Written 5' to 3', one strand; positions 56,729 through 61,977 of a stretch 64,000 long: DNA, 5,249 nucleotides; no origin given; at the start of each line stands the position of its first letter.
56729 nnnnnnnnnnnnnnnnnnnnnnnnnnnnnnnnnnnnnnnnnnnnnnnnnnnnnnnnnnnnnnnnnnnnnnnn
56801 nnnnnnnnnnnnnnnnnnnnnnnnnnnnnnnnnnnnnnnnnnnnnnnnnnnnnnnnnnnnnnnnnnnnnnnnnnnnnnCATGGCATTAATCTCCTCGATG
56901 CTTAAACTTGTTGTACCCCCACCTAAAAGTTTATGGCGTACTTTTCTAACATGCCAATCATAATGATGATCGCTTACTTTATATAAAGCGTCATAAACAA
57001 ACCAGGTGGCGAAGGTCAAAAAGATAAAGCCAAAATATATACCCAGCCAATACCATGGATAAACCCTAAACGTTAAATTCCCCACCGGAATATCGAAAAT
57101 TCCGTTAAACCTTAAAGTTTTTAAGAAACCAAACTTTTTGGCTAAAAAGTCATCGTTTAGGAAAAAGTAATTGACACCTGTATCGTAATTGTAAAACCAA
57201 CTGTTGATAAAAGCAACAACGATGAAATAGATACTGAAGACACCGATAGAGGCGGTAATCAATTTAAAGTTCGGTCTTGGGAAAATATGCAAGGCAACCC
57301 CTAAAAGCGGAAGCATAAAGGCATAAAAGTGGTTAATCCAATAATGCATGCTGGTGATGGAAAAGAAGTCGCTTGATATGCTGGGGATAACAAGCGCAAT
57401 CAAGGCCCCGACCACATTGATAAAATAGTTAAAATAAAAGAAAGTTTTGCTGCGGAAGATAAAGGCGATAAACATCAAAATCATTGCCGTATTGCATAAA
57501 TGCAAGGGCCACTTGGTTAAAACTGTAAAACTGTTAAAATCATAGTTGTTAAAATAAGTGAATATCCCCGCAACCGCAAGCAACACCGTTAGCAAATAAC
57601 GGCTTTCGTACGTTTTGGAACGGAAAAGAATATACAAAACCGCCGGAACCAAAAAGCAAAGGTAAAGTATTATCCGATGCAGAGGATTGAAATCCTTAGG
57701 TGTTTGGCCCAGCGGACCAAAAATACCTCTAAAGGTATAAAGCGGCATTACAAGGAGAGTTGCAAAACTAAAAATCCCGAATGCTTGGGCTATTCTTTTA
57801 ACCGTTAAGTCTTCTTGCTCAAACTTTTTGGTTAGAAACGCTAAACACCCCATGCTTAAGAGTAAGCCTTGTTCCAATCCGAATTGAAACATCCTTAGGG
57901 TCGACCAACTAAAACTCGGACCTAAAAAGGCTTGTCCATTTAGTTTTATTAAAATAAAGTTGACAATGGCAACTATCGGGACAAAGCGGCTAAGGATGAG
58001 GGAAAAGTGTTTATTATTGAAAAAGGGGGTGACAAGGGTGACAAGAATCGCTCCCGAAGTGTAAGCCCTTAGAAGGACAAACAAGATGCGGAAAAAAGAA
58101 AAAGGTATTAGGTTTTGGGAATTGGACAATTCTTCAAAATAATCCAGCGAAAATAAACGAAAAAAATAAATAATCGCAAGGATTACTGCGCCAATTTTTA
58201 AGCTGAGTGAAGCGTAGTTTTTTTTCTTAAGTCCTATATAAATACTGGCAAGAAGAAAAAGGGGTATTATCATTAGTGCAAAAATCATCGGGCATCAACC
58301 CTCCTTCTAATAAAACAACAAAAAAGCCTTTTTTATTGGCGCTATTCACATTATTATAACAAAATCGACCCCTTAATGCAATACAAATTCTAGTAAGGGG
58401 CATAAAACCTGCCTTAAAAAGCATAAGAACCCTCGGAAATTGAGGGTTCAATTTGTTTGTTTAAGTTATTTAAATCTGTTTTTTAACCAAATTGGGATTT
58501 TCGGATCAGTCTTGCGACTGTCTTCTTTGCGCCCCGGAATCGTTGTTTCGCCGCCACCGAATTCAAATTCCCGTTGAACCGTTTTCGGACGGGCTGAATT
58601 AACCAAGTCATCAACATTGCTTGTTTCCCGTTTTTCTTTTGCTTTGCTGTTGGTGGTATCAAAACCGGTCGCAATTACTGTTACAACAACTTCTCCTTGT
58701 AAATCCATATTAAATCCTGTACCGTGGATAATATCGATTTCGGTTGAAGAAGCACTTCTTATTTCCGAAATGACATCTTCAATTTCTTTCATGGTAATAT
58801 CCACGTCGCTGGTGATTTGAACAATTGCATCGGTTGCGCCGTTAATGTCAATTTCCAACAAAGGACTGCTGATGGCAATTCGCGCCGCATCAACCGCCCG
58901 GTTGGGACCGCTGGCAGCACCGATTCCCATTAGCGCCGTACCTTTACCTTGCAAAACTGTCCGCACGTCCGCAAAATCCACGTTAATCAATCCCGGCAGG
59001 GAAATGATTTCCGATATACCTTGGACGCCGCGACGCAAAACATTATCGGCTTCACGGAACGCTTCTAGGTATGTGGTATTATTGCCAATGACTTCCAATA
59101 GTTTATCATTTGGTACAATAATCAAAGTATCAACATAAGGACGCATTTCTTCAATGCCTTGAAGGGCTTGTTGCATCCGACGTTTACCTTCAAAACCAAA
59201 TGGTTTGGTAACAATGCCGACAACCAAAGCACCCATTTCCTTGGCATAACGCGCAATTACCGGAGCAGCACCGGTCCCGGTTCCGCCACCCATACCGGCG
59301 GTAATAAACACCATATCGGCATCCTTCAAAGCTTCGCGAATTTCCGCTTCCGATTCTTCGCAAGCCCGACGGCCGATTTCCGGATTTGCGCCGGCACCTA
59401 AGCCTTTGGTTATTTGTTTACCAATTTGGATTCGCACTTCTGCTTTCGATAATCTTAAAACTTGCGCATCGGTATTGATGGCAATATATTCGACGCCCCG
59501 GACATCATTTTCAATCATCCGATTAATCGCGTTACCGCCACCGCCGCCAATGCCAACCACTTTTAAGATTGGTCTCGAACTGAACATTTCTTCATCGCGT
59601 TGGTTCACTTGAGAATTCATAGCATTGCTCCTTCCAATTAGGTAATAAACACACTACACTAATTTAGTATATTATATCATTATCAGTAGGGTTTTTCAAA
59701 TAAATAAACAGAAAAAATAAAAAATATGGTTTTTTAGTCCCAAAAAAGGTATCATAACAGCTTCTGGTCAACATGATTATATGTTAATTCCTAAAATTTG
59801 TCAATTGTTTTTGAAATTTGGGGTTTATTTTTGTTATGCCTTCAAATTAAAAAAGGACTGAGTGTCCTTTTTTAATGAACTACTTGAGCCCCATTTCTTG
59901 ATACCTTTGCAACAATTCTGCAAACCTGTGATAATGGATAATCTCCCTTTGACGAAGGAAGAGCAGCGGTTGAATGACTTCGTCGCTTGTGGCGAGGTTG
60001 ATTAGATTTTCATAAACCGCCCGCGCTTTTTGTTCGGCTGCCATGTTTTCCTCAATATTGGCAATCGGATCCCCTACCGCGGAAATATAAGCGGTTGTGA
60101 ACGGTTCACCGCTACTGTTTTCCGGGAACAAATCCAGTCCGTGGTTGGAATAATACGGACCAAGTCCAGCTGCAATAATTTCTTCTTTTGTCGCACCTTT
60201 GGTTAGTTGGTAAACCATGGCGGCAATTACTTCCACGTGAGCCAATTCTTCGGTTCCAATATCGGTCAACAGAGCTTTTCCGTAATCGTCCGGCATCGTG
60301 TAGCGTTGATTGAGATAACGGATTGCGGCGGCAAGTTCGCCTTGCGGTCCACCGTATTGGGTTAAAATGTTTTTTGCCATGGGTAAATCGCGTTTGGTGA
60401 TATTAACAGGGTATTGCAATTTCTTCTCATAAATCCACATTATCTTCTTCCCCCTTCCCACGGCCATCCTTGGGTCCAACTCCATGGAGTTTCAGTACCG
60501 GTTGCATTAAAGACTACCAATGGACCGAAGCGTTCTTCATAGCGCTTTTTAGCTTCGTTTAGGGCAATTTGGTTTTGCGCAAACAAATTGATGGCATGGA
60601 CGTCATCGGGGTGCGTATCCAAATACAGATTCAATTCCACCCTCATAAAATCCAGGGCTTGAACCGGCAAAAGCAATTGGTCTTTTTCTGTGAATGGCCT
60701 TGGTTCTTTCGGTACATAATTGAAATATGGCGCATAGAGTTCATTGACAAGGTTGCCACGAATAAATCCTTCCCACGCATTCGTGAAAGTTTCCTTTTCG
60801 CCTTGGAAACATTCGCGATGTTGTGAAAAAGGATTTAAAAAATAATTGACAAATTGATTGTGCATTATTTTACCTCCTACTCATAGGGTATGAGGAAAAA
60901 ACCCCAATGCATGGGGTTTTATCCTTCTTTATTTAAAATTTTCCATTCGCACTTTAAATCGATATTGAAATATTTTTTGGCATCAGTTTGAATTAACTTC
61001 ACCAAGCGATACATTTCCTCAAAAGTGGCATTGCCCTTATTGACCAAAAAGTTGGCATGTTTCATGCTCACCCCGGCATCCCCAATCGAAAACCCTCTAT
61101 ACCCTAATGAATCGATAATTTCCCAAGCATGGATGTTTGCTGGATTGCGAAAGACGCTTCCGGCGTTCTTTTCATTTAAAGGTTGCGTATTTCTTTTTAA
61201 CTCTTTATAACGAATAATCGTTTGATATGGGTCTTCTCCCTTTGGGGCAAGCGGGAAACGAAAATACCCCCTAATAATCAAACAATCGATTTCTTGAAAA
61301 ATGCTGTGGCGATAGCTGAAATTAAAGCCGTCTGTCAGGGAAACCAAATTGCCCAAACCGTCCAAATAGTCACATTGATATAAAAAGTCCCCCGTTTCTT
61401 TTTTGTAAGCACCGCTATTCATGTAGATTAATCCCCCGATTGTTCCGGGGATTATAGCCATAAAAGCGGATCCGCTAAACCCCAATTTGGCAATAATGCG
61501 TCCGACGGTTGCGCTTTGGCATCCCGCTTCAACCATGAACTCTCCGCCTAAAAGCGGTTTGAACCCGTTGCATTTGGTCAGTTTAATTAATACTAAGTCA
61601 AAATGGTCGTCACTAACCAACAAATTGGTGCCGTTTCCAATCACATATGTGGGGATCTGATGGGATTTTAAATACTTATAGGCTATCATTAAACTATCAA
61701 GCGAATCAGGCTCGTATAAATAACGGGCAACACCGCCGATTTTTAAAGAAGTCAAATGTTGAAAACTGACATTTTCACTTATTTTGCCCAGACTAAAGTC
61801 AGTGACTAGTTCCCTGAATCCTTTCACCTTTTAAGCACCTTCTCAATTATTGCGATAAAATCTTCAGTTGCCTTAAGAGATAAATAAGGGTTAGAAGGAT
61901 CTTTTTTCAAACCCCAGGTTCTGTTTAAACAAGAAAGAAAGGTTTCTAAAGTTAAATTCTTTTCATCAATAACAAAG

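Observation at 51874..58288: Four-gene membrane/ABC/lipoprotein module inserted between ftsZ and spoIIGA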

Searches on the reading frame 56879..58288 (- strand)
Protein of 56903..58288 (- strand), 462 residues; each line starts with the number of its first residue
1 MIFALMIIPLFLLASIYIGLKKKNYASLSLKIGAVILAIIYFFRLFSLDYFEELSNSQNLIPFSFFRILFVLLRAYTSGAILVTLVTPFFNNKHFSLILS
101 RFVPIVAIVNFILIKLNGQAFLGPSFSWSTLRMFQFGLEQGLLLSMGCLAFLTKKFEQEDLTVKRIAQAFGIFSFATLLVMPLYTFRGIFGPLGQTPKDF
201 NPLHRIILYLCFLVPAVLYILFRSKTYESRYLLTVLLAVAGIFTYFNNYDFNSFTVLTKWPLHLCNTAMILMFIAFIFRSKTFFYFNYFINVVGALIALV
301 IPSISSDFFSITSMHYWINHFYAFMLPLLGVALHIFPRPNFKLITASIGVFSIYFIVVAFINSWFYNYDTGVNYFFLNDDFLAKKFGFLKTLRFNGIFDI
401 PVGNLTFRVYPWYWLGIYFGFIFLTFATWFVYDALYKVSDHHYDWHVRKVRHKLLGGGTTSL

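Call 6: search_protein_families(library=ncbifam, proteins=[window:56903-58288:-], max_evalue=10)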
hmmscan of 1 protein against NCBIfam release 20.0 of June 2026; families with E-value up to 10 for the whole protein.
seq(462 aa): 3 families
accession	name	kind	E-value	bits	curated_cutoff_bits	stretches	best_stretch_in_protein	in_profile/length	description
TIGR02206.1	intg_mem_TP0381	subfamily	6.7e-23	81.2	75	1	198-379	4-182/222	TMEM164-related integral membrane acyltransferase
NF004375.0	PRK05740.1-6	equivalog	0.015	15.4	177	1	230-277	20-67/136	preprotein translocase subunit SecE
TIGR04402.2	mob_CxxC_CxxC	subfamily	1.3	9.3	70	1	200-246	25-70/180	mobilome CxxCx(11)CxxC protein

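Call 67: find_homologous_proteins(query=A3, max_evalue=0.00001)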
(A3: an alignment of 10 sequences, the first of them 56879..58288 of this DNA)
Query A3 (10 sequences) (470 aa, profile of the alignment): 24 proteins with E <= 0.00001 among 8000 candidates.
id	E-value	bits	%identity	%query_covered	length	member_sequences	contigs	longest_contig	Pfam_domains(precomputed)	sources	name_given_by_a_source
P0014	1.7e-173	596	39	96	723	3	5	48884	PF14808.12,PF00005.34,PF13304.13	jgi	jgi:ABC-2 type transport system ATP-binding protein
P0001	2.0e-171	589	100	100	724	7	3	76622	PF14808.12,PF00005.34,PF13304.13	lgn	-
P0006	4.1e-171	588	50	91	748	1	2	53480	PF14808.12,PF00005.34,PF13304.13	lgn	-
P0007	3.5e-164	565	47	93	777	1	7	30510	PF14808.12,PF00005.34,PF13304.13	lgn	-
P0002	2.7e-163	563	87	100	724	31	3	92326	PF14808.12,PF00005.34,PF13304.13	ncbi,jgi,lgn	jgi:ABC-2 type transport system ATP-binding protein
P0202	2.0e-158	546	33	72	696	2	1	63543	PF14808.12,PF00005.34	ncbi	-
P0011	3.0e-156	539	41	91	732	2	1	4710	PF14808.12,PF00005.34,PF13304.13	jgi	jgi:ABC-2 type transport system ATP-binding protein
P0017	1.1e-152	528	35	94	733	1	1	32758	PF14808.12,PF00005.34,PF13304.13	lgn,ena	-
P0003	1.9e-152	527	75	100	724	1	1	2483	PF14808.12,PF00005.34,PF13304.13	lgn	-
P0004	1.8e-146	507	53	100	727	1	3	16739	PF14808.12,PF00005.34,PF13304.13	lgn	-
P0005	5.7e-144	499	52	100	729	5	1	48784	PF14808.12,PF00005.34,PF13304.13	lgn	-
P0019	1.8e-137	477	36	79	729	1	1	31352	PF14808.12,PF00005.34,PF13304.13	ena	-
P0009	1.0e-132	462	47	95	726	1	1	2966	PF14808.12,PF00005.34,PF13304.13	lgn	-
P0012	2.9e-122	427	42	81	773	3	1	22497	PF14808.12,PF00005.34,PF13304.13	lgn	-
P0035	1.6e-119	418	37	82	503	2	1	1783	PF14808.12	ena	-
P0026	2.7e-110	388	34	80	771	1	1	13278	PF14808.12,PF00005.34,PF13304.13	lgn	-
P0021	1.7e-108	382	35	91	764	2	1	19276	PF14808.12,PF00005.34,PF13304.13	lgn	-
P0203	1.6e-106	375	31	94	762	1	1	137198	PF14808.12,PF00005.34,PF13304.13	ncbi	-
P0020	4.9e-104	367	35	86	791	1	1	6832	PF14808.12,PF00005.34,PF13304.13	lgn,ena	-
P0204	7.2e-100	353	29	98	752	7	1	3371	PF14808.12,PF00005.34,PF13304.13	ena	-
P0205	8.7e-100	353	33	93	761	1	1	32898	PF14808.12,PF00005.34,PF13304.13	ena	-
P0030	1.9e-91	326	29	94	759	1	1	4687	PF14808.12,PF00005.34,PF13304.13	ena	-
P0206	7.9e-84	300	29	89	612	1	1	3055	PF14808.12,PF00005.34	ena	-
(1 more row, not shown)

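Call 82: find_related_loci(query=A3, collection=metagenome_contigs, flank=10000)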
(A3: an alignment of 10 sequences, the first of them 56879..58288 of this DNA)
Query A3 (470 aa) in metagenome_contigs; peptide patterns used: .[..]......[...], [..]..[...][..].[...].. (x = any residue, [..] = any of these).
532 stretches matched a pattern; 275 encode a relative of the query (tblastn E <= 1e-3); the best 80 are kept; 80 distinct loci.
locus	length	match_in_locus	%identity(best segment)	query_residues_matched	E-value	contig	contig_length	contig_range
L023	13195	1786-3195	87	1-470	0e+0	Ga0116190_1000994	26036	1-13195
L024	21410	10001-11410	87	1-470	0e+0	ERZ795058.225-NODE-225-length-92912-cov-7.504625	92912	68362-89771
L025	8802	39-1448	87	1-470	0e+0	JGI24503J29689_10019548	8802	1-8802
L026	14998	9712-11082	46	7-454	6e-117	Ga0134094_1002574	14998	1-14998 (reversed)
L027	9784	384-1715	40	21-465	4e-96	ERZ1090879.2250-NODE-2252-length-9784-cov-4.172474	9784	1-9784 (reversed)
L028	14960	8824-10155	40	21-465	3e-96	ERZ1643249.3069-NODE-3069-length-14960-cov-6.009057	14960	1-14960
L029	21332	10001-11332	40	21-465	2e-95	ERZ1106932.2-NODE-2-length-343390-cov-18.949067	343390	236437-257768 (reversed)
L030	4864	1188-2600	38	12-466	1e-91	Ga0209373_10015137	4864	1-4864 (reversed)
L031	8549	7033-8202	42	77-456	1e-85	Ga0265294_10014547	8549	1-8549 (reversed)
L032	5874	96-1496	38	6-468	7e-81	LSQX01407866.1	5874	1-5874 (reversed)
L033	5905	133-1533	38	6-468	2e-80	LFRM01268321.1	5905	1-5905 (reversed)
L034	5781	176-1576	38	6-468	1e-80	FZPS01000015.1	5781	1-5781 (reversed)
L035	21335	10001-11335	38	8-454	2e-80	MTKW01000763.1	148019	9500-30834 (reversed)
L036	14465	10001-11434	36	10-470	7e-80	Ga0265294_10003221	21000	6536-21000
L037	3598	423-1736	38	18-454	2e-79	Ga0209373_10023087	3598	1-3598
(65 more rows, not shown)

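Call 87: search_protein_families(library=pfam, proteins=[L026:9763-11271:+, L026:11332-12036:+, L026:11987-13171:+, L026:13176-14735:+, L026:7924-9309:+], max_evalue=0.01)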
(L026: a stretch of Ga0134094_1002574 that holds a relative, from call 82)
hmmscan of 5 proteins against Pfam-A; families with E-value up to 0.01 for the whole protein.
L026:9763-11271:+ (503 aa): 2 families
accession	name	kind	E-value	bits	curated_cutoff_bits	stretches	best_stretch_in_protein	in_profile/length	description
PF14808.11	TMEM164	-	3.6e-17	63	25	1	192-399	11-201/217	TMEM164 family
PF00005.33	ABC_tran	-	3.7e-06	28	25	1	472-500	2-30/137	ABC transporter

L026:11332-12036:+ (235 aa): 14 families
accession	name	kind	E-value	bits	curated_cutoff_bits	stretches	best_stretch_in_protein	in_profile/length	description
PF00005.33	ABC_tran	-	1.8e-35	122.9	25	1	21-169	1-136/137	ABC transporter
PF02463.25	SMC_N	-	3.6e-07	30.3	40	1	122-214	123-211/220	RecF/RecN/SMC N terminal domain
PF13555.12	AAA_29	-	3.7e-05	23.8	27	1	23-49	14-40/61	P-loop containing region of AAA domain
PF03266.21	NTPase_1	-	3.9e-05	24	23.9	1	151-223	88-156/168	NTPase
PF13304.12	AAA_21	-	8.9e-05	23.1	27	0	33-52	1-20/304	AAA domain, putative AbiEii toxin, Type IV TA system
PF13476.12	AAA_23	-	0.00067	20.8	27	1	22-51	11-39/201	AAA domain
PF03193.22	RsgA_GTPase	-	0.00072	19.9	30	1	27-52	103-127/174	RsgA GTPase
PF13166.12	AAA_13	-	0.00075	18.7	36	0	139-206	497-576/713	AAA domain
PF13175.12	AAA_15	-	0.0013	18.9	32.1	0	21-76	14-67/374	AAA ATPase domain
PF13479.12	AAA_24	-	0.0026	18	27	0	32-51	3-22/195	AAA domain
PF25199.1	nSTAND_NTPase5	-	0.0048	17.2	34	0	21-49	32-59/145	Novel STAND NTPase 5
PF01926.29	MMR_HSR1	-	0.0053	17.3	21.9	0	35-51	3-19/113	50S ribosome-binding GTPase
PF13604.12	AAA_30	-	0.0055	16.9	27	0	30-54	16-41/191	AAA domain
PF23198.2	PDE8A_N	-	0.0059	17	29.6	0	160-226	55-119/147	PDE8A-like, N-terminal domain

L026:11987-13171:+ (395 aa): 1 family
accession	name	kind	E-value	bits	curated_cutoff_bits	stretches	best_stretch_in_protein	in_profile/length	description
PF02687.27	FtsX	-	2.6e-12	47.3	25.5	1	255-387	2-120/120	FtsX-like permease C-terminal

L026:13176-14735:+ (520 aa): 1 family
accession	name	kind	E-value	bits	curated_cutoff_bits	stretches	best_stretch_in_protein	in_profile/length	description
PF02687.27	FtsX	-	7.9e-13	48.9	25.5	1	384-502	2-114/120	FtsX-like permease C-terminal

L026:7924-9309:+ (462 aa): 8 families
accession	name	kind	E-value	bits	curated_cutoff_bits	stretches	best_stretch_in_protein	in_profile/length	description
PF00132.30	Hexapep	-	8.8e-27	92.1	27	3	393-426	2-35/36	Bacterial transferase hexapeptide (six repeats)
PF00483.29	NTP_transferase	-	5.8e-19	69.1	21.2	1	4-210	2-215/245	Nucleotidyl transferase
PF12804.13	NTP_transf_3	-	3.9e-14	53.6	27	1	4-128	1-123/160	MobA-like NTP transferase domain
PF25084.1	LbH_EIF2B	-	6.5e-10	39.4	54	1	257-347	14-104/105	EIF2B subunit epsilon LbH domain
PF14602.12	Hexapep_2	-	1.7e-05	24.9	27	1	394-426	3-33/34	Hexapeptide repeat of succinyl-transferase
PF01128.25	IspD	-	4.4e-05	23.8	27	1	4-111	3-112/221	2-C-methyl-D-erythritol 4-phosphate cytidylyltransferase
PF24894.1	Hexapep_GlmU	-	0.0011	19.4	23.3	1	281-331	17-67/104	GlmU-like, C-terminal hexapeptide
PF02348.25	CTP_transf_3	-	0.0015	18.8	22.6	1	25-131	20-130/217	Cytidylyltransferase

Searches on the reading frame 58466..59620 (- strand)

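Call 7: search_protein_families(library=pfam, proteins=[window:58466-59620:-], max_evalue=0.001)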
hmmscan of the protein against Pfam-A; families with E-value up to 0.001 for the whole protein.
window:58466-59620:- (384 aa): 2 families
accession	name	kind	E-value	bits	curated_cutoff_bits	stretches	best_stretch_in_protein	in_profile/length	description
PF00091.31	Tubulin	-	5e-54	183.9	33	1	19-178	2-189/190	Tubulin/FtsZ family, GTPase domain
PF12327.13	FtsZ_C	-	1.3e-27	96.3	27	1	227-321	1-95/95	FtsZ family, C-terminal domain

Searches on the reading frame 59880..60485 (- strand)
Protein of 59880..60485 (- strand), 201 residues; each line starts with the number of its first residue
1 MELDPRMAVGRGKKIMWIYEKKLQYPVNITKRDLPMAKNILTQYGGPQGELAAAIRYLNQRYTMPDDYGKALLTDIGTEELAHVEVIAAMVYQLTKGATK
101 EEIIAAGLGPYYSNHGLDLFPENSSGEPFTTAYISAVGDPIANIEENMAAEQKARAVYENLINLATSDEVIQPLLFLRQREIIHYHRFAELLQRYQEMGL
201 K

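Call 7: search_protein_families(library=pfam, proteins=[window:59880-60485:-], max_evalue=0.001)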
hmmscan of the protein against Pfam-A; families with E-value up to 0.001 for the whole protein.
window:59880-60485:- (201 aa): 1 family
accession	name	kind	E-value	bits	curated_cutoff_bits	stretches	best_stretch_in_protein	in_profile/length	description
PF05067.18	Mn_catalase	-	1.3e-51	175.8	27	1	16-197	1-196/284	Manganese containing catalase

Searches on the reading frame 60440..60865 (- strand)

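Call 75: search_protein_families(library=pfam, proteins=[window:60440-60865:-], max_evalue=0.1)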
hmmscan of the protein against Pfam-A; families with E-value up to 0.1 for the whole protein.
window:60440-60865:- (141 aa): 1 family
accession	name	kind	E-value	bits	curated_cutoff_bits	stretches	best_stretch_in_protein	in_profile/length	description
PF12652.12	CotJB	-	4.8e-23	81.6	29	1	63-137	2-76/76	CotJB protein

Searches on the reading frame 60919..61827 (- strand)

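Call 7: search_protein_families(library=pfam, proteins=[window:60919-61827:-], max_evalue=0.001)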
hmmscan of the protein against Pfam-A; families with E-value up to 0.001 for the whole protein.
window:60919-61827:- (302 aa): 2 families
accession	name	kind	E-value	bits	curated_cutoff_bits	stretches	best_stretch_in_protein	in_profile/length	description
PF02873.21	MurB_C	-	1.1e-28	99.8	27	1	203-297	5-98/99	UDP-N-acetylenolpyruvoylglucosamine reductase, C-terminal domain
PF01565.28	FAD_binding_4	-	2e-15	57.1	26.4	1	36-164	3-138/139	FAD binding domain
